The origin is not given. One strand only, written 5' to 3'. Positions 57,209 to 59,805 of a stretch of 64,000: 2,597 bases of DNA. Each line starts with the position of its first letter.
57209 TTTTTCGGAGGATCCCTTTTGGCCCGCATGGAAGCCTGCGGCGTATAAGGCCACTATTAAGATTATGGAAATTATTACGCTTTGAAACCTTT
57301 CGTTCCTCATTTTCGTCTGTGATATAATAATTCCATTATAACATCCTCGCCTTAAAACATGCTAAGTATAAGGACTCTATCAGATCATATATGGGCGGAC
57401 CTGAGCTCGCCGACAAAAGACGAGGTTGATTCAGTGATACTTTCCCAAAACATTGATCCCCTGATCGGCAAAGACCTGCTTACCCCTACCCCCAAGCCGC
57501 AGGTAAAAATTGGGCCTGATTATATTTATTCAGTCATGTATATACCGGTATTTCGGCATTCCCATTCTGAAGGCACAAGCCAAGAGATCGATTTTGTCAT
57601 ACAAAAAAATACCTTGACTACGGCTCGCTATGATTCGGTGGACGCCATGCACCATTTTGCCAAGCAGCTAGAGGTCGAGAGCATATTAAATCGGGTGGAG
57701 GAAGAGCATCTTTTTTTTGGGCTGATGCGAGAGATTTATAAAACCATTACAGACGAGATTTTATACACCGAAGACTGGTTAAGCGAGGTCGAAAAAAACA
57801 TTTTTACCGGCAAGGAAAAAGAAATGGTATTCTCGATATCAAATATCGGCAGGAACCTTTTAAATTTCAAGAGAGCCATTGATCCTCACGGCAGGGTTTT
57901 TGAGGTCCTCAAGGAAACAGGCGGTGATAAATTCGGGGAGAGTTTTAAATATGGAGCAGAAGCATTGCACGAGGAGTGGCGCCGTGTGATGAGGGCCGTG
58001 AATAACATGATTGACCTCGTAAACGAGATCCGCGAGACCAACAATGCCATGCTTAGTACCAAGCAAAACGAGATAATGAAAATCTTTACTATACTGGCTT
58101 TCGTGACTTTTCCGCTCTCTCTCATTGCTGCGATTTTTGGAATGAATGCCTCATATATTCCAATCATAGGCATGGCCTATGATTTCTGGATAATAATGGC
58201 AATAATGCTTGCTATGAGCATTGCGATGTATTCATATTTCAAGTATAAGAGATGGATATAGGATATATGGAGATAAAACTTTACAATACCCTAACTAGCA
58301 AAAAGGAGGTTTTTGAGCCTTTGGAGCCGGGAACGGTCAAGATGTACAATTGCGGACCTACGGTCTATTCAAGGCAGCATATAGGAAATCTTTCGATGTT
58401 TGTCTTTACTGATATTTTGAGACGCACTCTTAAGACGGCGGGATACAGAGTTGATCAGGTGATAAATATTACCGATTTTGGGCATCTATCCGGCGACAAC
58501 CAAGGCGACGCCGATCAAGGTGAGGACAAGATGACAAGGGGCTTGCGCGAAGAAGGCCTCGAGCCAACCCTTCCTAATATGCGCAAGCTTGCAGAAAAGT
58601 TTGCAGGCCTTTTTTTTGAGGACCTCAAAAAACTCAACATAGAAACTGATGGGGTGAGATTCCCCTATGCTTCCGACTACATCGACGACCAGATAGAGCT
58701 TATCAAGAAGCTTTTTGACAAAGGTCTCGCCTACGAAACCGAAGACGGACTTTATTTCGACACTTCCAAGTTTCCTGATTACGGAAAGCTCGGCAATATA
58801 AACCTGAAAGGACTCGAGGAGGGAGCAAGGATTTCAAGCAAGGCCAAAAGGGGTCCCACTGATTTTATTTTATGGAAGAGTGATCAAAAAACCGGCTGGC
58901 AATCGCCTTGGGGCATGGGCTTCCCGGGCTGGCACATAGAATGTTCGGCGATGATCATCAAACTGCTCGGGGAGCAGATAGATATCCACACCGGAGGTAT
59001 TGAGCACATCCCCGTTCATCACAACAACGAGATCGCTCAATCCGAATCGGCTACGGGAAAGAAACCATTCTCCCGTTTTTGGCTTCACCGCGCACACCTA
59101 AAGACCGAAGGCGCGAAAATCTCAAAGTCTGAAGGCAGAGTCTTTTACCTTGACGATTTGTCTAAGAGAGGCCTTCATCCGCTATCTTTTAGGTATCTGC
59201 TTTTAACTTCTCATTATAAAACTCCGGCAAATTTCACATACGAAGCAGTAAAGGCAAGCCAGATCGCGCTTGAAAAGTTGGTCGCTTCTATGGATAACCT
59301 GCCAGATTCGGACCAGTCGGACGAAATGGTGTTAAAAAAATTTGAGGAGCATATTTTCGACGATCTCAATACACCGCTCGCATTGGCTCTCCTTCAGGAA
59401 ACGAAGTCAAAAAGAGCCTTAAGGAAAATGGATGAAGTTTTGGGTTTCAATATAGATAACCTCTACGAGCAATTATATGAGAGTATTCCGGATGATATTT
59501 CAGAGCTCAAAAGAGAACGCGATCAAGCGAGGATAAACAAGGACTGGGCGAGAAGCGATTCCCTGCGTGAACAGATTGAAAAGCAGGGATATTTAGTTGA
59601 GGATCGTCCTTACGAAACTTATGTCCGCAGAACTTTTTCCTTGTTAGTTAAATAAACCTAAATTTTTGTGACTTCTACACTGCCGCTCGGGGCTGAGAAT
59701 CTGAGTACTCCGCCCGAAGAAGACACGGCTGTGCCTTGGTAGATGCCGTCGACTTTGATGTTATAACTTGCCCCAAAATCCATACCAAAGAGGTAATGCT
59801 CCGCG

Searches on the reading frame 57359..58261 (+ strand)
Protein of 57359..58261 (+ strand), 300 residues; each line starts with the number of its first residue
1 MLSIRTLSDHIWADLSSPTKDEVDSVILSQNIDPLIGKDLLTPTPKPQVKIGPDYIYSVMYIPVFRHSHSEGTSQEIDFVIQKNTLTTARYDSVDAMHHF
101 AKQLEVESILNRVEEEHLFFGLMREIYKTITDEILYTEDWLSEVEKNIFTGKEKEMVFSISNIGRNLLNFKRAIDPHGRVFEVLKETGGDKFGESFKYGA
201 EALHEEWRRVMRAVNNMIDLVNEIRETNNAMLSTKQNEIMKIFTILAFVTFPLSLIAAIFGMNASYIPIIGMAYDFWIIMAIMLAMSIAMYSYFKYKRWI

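Call 33: search_protein_families(library=pfam, proteins=[window:57359-58261:+], max_evalue=0.00001)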
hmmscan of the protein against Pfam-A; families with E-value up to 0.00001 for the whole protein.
window:57359-58261:+ (300 aa): 1 family
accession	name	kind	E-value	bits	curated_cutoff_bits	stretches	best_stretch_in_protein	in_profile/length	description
PF01544.23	CorA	-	2e-47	162.3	27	1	9-295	3-291/292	CorA-like Mg2+ transporter protein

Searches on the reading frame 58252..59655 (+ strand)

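Call 55: search_protein_families(library=pfam, proteins=[window:58252-59655:+], max_evalue=0.01)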
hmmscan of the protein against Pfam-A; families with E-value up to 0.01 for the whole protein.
window:58252-59655:+ (467 aa): 7 families
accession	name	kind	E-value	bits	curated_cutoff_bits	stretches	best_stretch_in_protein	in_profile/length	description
PF01406.26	tRNA-synt_1e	-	1.2e-82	278.1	27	1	21-336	2-299/301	tRNA synthetases class I (C) catalytic domain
PF09334.17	tRNA-synt_1g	-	1.5e-06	27.6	20.1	1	281-350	319-386/391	tRNA synthetases class I (M)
PF23493.1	CysS_C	-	1.7e-06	28.5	23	1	412-459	4-51/51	Cysteinyl-tRNA ligase anticodon binding domain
PF00133.28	tRNA-synt_1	-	4.1e-05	22.9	22.7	0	31-171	27-167/414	tRNA synthetases class I (I, L, M and V)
PF01921.24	tRNA-synt_1f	-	4.4e-05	23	27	0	273-335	267-327/360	tRNA synthetases class I (K)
PF00749.27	tRNA-synt_1c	-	0.00077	18.9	23.4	1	109-163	44-97/314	tRNA synthetases class I (E and Q), catalytic domain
PF09190.17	DALR_2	-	0.003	18.5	22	0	363-383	1-21/57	DALR domain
